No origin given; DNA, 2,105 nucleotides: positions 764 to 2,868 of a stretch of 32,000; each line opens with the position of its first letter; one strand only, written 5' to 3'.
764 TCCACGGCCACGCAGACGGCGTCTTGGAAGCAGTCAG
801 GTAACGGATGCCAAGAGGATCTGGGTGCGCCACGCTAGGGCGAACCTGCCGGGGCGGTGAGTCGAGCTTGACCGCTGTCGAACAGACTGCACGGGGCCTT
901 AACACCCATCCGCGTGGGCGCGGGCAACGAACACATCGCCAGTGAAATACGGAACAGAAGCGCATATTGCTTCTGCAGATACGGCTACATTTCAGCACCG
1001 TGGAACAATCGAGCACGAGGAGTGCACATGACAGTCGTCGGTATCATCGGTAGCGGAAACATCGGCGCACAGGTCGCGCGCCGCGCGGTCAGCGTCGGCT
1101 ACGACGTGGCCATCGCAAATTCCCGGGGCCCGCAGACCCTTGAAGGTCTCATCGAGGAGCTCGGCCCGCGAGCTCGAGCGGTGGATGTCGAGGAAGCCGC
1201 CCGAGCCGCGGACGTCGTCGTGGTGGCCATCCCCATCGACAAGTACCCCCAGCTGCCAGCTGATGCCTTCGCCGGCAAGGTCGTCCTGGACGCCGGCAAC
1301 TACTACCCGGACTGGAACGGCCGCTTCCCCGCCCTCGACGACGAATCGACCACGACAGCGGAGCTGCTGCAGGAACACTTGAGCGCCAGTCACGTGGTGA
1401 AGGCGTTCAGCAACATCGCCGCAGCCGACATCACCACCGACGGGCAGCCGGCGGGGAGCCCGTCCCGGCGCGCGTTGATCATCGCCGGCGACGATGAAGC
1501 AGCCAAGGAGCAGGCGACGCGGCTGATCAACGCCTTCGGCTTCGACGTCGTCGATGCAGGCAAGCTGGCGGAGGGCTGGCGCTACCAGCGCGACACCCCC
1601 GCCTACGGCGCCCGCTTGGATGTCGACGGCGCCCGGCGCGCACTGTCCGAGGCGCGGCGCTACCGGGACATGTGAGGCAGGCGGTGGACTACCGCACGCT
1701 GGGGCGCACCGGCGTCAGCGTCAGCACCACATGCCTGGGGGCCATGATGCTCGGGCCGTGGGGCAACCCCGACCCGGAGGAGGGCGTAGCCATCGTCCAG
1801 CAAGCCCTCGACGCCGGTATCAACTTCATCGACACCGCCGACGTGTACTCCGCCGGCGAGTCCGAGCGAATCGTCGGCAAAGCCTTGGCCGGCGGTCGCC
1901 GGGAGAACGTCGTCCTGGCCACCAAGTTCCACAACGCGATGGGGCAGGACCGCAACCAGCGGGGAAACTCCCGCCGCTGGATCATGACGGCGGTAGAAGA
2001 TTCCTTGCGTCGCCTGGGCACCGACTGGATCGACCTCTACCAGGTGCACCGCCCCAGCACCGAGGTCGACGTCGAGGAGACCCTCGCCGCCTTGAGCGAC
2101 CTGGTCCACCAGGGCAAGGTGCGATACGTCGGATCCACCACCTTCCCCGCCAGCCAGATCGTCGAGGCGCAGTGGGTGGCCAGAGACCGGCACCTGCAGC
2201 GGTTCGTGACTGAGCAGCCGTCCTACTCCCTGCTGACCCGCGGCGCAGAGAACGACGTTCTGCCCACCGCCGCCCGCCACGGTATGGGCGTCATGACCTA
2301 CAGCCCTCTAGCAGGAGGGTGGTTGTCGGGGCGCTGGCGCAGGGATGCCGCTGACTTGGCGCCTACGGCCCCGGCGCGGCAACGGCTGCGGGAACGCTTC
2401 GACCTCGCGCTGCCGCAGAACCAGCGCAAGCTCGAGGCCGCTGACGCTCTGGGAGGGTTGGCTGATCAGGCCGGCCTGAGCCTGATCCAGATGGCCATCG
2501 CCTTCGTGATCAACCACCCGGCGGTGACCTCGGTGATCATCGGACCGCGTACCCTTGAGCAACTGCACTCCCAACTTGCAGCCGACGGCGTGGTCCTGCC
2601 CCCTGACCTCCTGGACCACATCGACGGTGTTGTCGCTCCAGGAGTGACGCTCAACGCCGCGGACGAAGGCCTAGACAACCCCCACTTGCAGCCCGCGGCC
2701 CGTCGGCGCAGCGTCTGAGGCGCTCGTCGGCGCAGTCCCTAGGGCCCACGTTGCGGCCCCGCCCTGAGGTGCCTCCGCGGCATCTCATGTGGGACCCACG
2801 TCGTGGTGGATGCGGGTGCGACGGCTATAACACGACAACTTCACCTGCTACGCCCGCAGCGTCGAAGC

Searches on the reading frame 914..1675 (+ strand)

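Call 20: search_protein_families(library=pfam, proteins=[window:914-1675:+], max_evalue=0.01)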
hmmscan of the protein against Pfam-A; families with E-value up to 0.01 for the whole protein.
window:914-1675:+ (253 aa): 6 families
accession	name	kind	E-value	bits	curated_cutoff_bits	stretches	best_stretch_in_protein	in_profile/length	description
PF03807.23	F420_oxidored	-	4.3e-20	72.6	21.6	1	42-129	2-93/94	NADP oxidoreductase coenzyme F420-dependent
PF02826.25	2-Hacid_dh_C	-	2.5e-10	40.4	25.1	1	32-110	29-103/178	D-isomer specific 2-hydroxyacid dehydrogenase, NAD binding domain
PF03446.21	NAD_binding_2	-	6.9e-06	26.6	21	1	42-110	2-67/161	NAD binding domain of 6-phosphogluconate dehydrogenase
PF01262.27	AlaDh_PNT_C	-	0.0005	20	23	1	35-112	24-108/214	Alanine dehydrogenase/PNT, C-terminal domain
PF07991.19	KARI_N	-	0.0015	18.5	20.6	1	41-109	6-71/165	Acetohydroxy acid isomeroreductase, NADPH-binding domain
PF01488.26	Shikimate_DH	-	0.0025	18.3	24.3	1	38-106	11-83/138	Shikimate / quinate 5-dehydrogenase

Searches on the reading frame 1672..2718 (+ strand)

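Call 20: search_protein_families(library=pfam, proteins=[window:1672-2718:+], max_evalue=0.01)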
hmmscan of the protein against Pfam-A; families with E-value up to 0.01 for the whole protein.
window:1672-2718:+ (348 aa): 1 family
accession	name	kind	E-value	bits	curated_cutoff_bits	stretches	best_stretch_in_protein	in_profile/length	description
PF00248.27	Aldo_ket_red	-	6e-72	242.6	24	1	21-320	3-289/291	Aldo/keto reductase family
